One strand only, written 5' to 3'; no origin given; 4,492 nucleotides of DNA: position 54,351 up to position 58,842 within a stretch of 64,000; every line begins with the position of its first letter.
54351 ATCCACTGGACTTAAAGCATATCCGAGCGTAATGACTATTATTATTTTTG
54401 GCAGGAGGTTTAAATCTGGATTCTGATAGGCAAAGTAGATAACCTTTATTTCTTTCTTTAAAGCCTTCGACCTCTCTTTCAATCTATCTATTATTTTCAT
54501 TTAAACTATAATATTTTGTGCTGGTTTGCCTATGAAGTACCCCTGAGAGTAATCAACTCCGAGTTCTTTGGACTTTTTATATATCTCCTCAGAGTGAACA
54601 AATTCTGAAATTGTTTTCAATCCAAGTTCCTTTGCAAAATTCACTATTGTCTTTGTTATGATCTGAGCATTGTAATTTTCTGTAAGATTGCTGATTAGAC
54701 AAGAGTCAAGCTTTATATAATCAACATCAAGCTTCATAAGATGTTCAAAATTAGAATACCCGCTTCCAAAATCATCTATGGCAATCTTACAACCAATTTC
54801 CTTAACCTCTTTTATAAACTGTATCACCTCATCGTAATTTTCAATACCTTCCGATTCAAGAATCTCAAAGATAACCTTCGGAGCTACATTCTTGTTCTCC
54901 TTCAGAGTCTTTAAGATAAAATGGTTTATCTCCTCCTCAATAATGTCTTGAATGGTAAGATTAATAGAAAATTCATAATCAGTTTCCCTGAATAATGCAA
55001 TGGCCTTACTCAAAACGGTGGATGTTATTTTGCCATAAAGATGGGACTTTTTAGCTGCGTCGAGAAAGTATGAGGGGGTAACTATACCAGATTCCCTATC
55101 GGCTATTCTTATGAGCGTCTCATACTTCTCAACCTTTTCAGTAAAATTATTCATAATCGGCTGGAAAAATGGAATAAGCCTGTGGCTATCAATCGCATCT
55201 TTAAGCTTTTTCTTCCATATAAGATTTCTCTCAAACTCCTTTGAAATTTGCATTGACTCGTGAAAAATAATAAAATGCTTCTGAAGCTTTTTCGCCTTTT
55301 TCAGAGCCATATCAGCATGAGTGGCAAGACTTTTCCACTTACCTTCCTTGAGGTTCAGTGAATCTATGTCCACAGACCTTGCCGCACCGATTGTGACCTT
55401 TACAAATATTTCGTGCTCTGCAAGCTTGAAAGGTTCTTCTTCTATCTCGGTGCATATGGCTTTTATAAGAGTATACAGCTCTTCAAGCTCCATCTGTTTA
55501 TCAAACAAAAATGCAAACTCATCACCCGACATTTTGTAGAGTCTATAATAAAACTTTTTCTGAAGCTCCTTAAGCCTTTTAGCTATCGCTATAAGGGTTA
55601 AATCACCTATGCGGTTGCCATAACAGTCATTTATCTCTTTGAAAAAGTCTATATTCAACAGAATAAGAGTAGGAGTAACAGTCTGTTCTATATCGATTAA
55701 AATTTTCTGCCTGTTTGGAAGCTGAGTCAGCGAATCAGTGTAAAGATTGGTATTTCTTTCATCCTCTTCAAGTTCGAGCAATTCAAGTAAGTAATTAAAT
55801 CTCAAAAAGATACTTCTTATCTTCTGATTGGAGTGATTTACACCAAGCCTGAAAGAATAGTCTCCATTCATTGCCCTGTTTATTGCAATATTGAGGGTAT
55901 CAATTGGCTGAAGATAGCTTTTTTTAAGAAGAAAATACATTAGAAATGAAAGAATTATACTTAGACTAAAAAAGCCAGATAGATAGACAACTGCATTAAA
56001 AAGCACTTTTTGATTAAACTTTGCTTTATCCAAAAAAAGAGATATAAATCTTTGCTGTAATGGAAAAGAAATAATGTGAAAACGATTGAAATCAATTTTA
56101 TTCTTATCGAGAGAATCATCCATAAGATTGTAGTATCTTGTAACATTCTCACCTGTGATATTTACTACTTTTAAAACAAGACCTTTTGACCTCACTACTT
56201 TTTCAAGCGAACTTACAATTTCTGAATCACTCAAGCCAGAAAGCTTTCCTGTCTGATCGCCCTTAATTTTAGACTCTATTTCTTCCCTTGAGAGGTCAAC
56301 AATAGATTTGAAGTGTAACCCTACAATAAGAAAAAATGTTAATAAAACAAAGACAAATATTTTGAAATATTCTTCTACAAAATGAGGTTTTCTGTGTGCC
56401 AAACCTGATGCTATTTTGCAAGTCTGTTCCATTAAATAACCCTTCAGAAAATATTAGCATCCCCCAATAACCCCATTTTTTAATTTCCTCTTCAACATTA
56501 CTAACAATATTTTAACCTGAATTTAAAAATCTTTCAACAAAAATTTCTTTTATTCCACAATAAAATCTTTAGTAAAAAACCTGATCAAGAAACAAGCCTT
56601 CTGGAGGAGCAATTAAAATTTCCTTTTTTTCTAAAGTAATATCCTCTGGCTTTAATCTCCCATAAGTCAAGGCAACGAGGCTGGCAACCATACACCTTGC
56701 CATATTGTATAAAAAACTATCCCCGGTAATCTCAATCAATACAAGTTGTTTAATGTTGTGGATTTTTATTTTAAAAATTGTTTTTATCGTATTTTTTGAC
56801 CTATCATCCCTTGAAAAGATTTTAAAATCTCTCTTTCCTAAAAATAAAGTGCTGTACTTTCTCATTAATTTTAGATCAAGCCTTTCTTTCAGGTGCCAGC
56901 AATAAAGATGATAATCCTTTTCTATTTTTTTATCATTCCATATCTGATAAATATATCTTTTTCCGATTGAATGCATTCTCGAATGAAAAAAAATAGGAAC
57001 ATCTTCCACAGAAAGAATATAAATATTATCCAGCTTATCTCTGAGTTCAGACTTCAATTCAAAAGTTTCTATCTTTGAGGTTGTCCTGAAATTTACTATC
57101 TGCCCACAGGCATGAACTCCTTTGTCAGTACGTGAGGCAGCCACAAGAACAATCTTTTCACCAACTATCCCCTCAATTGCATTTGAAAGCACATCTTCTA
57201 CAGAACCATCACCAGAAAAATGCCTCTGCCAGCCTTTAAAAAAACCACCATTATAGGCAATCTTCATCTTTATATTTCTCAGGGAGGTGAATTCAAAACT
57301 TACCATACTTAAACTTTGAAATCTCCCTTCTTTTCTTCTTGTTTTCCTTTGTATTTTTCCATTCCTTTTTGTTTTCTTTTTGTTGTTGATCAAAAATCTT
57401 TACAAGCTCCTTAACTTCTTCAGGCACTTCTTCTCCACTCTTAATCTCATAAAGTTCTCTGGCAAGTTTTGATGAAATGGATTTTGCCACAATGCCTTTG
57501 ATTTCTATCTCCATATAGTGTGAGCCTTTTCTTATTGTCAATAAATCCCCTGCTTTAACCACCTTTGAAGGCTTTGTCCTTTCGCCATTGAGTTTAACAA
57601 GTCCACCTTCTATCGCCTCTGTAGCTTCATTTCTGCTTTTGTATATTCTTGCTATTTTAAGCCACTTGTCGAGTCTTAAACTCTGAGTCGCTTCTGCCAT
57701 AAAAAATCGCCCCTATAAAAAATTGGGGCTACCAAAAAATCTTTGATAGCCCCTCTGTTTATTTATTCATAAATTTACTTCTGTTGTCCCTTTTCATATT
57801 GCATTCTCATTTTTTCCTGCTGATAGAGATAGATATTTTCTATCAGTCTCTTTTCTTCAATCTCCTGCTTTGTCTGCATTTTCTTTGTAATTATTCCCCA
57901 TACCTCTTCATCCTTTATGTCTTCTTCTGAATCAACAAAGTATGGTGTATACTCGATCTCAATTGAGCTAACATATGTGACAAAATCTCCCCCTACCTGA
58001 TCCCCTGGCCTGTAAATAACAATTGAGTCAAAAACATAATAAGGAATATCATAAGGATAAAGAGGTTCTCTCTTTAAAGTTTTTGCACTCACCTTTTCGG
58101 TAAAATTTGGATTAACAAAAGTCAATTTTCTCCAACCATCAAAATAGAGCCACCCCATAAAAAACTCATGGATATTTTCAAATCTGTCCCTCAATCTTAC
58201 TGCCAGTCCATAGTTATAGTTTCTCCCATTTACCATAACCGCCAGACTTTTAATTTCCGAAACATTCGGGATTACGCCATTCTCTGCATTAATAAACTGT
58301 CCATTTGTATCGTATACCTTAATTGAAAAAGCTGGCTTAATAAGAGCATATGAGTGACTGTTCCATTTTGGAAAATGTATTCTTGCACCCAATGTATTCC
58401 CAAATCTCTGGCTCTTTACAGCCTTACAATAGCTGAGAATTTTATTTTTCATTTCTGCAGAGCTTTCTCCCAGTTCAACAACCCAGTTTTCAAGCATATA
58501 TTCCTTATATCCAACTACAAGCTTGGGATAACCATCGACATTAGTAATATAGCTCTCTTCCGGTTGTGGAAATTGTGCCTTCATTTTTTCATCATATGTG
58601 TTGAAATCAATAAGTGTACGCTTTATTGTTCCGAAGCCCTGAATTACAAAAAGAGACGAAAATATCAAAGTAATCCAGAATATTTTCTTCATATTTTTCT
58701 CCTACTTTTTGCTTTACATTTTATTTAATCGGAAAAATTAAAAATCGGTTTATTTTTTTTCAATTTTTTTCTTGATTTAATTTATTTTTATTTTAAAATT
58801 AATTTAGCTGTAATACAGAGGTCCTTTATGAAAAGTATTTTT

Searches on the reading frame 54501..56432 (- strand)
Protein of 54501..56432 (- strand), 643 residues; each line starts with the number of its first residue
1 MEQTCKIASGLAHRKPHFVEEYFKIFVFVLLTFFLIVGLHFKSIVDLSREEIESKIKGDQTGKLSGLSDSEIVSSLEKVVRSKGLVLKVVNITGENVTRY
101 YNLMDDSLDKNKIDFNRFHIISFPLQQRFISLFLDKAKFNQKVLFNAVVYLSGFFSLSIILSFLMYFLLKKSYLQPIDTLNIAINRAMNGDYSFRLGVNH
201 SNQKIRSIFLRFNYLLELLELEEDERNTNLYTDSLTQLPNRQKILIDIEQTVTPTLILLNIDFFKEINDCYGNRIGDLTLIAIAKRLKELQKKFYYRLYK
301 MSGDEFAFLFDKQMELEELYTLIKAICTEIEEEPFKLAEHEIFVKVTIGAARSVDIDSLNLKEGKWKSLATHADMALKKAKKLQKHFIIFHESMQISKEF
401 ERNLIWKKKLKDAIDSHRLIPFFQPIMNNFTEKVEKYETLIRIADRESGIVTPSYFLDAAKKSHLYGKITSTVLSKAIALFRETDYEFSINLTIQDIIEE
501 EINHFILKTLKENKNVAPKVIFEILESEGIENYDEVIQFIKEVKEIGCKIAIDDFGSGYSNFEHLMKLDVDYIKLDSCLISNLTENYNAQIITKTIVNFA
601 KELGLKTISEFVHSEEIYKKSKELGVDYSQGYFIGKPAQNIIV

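Call 60: search_protein_families(library=pfam, proteins=[window:54501-56432:-], max_evalue=0.00001)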
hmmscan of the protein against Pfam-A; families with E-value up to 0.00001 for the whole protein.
window:54501-56432:- (643 aa): 2 families
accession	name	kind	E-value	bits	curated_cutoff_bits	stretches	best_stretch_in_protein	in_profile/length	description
PF00563.25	EAL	-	1.2e-60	205.3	31.3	1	409-637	3-236/236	EAL domain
PF00990.26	GGDEF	-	7.5e-22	78.3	23.8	1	231-383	2-157/161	Diguanylate cyclase, GGDEF domain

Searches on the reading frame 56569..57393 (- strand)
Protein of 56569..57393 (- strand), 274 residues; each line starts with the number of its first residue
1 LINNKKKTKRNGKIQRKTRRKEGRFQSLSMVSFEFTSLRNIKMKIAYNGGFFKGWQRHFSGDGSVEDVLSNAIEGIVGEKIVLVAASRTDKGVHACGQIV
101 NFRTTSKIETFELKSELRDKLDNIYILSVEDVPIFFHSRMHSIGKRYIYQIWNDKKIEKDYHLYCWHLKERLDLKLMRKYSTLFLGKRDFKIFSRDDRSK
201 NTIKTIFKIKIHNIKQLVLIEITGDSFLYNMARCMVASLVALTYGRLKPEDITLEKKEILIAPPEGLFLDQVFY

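Call 60: search_protein_families(library=pfam, proteins=[window:56569-57393:-], max_evalue=0.00001)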
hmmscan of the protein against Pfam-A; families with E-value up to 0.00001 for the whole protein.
window:56569-57393:- (274 aa): 1 family
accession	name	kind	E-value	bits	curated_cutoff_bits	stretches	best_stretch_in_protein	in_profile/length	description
PF01416.25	PseudoU_synth_1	-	8.7e-23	81.3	23.3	1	183-274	4-107/108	tRNA pseudouridine synthase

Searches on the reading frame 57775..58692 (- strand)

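Call 60: search_protein_families(library=pfam, proteins=[window:57775-58692:-], max_evalue=0.00001)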
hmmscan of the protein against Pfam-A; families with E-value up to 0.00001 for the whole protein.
window:57775-58692:- (305 aa): 1 family
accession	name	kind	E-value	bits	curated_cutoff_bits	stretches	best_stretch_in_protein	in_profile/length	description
PF04620.18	FlaA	-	2.9e-42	145.3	25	1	63-256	30-229/230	Flagellar filament outer layer protein Flaa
